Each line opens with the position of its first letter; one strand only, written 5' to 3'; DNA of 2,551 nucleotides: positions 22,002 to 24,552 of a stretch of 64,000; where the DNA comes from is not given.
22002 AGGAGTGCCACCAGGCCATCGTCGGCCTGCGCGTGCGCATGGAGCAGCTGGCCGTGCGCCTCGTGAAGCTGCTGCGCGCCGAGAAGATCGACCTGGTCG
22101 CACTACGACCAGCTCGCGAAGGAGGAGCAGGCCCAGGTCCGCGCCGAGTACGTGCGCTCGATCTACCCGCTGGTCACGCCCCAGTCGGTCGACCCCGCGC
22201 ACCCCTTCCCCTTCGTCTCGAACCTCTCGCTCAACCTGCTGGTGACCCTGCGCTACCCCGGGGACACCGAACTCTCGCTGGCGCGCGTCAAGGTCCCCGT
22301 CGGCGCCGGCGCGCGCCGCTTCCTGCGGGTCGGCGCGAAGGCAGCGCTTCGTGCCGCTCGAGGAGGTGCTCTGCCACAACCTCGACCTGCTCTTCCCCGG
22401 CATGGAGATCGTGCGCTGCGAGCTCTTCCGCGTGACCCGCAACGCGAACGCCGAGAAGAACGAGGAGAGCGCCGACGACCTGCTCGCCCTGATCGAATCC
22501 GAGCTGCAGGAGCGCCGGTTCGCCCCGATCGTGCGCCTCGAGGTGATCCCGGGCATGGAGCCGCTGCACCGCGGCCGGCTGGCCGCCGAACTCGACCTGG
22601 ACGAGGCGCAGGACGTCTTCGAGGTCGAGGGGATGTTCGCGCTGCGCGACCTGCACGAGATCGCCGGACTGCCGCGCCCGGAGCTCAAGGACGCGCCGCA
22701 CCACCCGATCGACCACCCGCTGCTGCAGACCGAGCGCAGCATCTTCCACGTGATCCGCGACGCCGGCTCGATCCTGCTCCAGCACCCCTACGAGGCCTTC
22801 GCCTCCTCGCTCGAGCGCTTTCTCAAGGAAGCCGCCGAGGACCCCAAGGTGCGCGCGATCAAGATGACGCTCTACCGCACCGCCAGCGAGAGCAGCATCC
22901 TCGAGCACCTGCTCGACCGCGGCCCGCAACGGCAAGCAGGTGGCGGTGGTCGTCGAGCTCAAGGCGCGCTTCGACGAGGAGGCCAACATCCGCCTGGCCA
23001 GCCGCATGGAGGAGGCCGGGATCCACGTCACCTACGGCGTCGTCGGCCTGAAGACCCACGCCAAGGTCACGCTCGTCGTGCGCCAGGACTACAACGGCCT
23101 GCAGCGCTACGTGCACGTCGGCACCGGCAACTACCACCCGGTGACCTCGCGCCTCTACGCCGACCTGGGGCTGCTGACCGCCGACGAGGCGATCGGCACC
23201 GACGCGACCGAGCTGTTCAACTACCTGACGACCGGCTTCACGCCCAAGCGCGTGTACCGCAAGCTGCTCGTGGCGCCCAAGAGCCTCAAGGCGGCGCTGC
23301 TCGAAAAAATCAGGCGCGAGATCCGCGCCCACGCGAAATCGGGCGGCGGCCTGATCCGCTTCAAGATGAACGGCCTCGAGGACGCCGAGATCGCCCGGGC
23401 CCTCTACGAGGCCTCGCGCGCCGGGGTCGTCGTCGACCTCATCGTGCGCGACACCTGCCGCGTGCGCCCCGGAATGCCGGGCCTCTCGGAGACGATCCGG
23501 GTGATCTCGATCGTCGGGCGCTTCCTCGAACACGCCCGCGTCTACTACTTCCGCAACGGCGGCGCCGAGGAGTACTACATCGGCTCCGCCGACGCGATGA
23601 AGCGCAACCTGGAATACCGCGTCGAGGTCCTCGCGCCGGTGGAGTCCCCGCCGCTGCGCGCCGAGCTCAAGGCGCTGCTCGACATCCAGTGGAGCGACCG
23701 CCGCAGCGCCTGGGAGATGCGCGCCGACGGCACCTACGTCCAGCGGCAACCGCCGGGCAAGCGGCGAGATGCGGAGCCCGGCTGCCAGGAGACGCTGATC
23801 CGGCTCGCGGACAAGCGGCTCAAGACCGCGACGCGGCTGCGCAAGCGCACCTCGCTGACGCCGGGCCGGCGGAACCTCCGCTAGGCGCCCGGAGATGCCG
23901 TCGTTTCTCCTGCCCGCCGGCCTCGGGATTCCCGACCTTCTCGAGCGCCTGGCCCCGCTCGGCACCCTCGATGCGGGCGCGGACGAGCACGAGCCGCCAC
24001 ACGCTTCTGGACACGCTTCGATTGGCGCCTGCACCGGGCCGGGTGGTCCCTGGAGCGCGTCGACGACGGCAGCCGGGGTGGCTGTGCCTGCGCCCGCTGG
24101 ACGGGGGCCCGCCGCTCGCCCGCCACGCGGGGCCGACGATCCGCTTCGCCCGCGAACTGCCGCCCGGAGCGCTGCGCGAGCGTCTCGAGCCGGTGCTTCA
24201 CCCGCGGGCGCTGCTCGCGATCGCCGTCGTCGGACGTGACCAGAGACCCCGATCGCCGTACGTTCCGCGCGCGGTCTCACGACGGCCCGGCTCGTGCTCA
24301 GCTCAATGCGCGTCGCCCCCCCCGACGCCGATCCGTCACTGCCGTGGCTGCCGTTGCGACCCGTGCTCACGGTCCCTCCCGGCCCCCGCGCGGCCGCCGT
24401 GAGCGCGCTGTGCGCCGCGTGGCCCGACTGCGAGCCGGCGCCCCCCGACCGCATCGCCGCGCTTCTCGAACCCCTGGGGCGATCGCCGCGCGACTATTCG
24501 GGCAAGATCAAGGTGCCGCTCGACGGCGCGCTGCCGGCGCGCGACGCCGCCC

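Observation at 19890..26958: Coherent polyphosphate-metabolism island: tandem PPK2s, divergent PPK1, CHAD protein, CYTH, NUDIX, SixA-like phosphatase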

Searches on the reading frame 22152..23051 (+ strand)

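Call 3: search_protein_families(library=pfam, proteins=[window:22152-23051:+], max_evalue=0.01)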
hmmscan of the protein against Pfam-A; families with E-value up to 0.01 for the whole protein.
window:22152-23051:+ (299 aa): 1 family
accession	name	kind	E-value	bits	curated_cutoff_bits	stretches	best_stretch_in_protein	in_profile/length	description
PF02503.22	PP_kinase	-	3.4e-13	50.2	31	1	2-60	12-70/183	Polyphosphate kinase middle domain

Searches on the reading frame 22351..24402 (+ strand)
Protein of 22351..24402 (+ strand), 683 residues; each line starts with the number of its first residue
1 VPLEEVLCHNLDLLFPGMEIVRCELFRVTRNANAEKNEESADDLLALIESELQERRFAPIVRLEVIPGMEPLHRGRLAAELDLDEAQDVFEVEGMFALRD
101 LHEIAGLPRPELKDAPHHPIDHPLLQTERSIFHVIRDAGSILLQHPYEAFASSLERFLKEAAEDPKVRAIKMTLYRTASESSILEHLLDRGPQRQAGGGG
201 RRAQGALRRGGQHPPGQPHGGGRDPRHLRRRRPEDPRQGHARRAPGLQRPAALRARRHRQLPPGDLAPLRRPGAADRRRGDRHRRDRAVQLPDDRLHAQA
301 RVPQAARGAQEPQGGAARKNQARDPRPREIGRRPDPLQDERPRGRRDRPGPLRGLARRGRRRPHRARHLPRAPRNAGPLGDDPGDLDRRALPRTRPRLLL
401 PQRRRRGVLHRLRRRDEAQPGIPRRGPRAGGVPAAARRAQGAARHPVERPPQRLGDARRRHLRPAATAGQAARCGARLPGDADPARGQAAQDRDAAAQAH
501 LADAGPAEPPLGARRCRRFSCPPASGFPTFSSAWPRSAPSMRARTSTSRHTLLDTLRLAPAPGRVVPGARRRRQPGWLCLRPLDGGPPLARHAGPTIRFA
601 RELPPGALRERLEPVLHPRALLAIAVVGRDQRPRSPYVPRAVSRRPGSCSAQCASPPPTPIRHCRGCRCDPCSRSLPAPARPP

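Call 3: search_protein_families(library=pfam, proteins=[window:22351-24402:+], max_evalue=0.01)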
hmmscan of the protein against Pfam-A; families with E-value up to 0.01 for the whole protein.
window:22351-24402:+ (683 aa): 2 families
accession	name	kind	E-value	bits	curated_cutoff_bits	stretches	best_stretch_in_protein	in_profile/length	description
PF02503.22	PP_kinase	-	1.8e-26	93.4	31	1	1-103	81-182/183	Polyphosphate kinase middle domain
PF17941.7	PP_kinase_C_1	-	1.7e-14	54.2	25.7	1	131-188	2-57/167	Polyphosphate kinase C-terminal domain 1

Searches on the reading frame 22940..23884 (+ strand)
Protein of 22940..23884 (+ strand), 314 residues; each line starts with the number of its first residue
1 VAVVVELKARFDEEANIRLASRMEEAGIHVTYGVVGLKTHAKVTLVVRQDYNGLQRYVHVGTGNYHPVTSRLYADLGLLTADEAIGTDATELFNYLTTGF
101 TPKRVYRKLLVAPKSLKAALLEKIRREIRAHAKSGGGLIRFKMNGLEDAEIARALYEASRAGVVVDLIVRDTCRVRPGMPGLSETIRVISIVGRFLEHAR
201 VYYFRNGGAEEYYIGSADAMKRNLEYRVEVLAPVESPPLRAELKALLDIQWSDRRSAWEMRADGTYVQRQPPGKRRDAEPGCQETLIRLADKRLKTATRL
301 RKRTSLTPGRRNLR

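Call 3: search_protein_families(library=pfam, proteins=[window:22940-23884:+], max_evalue=0.01)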
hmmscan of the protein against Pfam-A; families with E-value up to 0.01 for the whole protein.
window:22940-23884:+ (314 aa): 3 families
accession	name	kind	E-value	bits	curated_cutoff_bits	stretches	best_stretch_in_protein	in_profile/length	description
PF13090.12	PP_kinase_C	-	3.6e-62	209.3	25.8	1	109-274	1-166/172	Polyphosphate kinase C-terminal domain 2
PF17941.7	PP_kinase_C_1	-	8.2e-42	143.1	25.7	1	2-98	67-163/167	Polyphosphate kinase C-terminal domain 1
PF13091.12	PLDc_2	-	3.2e-07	30.7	27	1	141-248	14-129/132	PLD-like domain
